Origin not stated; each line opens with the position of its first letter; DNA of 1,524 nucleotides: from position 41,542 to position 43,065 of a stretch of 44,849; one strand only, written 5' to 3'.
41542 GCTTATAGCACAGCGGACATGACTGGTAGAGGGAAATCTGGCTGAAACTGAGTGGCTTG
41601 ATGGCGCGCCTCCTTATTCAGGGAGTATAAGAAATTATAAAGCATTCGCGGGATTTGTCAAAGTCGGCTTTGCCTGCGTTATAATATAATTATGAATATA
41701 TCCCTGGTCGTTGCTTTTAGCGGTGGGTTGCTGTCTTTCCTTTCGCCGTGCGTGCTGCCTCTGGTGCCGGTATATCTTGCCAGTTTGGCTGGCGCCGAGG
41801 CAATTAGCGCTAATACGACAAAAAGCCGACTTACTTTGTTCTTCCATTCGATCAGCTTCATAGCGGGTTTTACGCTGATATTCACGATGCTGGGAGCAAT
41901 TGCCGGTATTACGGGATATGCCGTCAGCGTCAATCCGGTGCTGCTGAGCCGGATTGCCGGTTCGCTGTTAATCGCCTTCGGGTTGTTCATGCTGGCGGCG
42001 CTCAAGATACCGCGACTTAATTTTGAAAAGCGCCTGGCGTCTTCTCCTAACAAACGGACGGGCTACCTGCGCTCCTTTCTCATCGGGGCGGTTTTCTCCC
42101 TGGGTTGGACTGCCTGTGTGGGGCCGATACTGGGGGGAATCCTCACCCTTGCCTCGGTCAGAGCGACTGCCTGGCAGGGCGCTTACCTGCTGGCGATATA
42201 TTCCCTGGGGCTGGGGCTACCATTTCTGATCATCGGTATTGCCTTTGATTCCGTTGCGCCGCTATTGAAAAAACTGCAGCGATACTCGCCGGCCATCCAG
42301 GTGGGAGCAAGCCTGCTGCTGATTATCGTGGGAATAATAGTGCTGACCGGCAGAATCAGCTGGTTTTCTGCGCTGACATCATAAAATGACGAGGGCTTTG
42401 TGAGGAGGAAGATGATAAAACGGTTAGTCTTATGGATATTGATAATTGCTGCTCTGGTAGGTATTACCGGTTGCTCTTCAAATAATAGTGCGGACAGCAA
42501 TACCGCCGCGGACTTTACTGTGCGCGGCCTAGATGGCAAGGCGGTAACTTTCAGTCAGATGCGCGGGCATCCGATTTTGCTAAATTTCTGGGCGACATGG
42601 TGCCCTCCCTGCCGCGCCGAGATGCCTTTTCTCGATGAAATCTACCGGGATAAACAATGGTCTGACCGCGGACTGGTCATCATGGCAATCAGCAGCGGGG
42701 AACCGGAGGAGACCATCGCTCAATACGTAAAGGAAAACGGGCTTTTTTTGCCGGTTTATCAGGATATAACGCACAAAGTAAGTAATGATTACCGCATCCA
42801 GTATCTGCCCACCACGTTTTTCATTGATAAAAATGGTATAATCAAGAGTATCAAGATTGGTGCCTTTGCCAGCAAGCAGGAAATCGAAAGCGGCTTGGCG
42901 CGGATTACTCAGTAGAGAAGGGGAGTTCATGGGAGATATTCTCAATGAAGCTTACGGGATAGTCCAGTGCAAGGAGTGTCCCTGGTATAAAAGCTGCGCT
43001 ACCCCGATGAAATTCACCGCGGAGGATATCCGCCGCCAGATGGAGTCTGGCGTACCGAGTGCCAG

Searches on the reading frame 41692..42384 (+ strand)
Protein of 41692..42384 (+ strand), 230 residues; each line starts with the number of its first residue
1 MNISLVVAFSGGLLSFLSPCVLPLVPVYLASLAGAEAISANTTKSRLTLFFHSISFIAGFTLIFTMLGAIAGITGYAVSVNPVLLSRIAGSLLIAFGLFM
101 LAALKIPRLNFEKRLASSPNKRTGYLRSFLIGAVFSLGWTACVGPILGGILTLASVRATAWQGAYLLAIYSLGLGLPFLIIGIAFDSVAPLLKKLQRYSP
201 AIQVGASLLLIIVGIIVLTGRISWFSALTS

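Call 27: search_protein_families(library=pfam, proteins=[window:41692-42384:+], max_evalue=1e-8)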
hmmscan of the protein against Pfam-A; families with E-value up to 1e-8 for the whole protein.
window:41692-42384:+ (230 aa): 1 family
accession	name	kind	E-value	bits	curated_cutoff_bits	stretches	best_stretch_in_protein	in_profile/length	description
PF02683.22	DsbD_TM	-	1.1e-21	77.5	27.1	1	4-217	4-214/219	Cytochrome C biogenesis protein transmembrane domain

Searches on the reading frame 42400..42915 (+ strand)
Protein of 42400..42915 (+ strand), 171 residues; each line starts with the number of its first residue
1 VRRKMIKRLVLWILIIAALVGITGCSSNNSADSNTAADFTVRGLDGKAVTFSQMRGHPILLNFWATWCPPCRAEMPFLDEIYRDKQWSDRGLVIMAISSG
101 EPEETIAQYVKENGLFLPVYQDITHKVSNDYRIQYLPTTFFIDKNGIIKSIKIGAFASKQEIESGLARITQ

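Call 27: search_protein_families(library=pfam, proteins=[window:42400-42915:+], max_evalue=1e-8)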
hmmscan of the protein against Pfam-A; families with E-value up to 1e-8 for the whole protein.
window:42400-42915:+ (171 aa): 4 families
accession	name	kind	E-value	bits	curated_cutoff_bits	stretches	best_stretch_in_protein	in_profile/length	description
PF00578.27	AhpC-TSA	-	2.7e-26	92.4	26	1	34-150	3-123/124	AhpC/TSA family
PF08534.16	Redoxin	-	6.4e-21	75.1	26.6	1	34-157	4-137/148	Redoxin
PF13905.12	Thioredoxin_8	-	1.2e-15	58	27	1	57-147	2-93/94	Thioredoxin-like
PF00085.26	Thioredoxin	-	2e-09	37.8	23.5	0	57-84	19-46/103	Thioredoxin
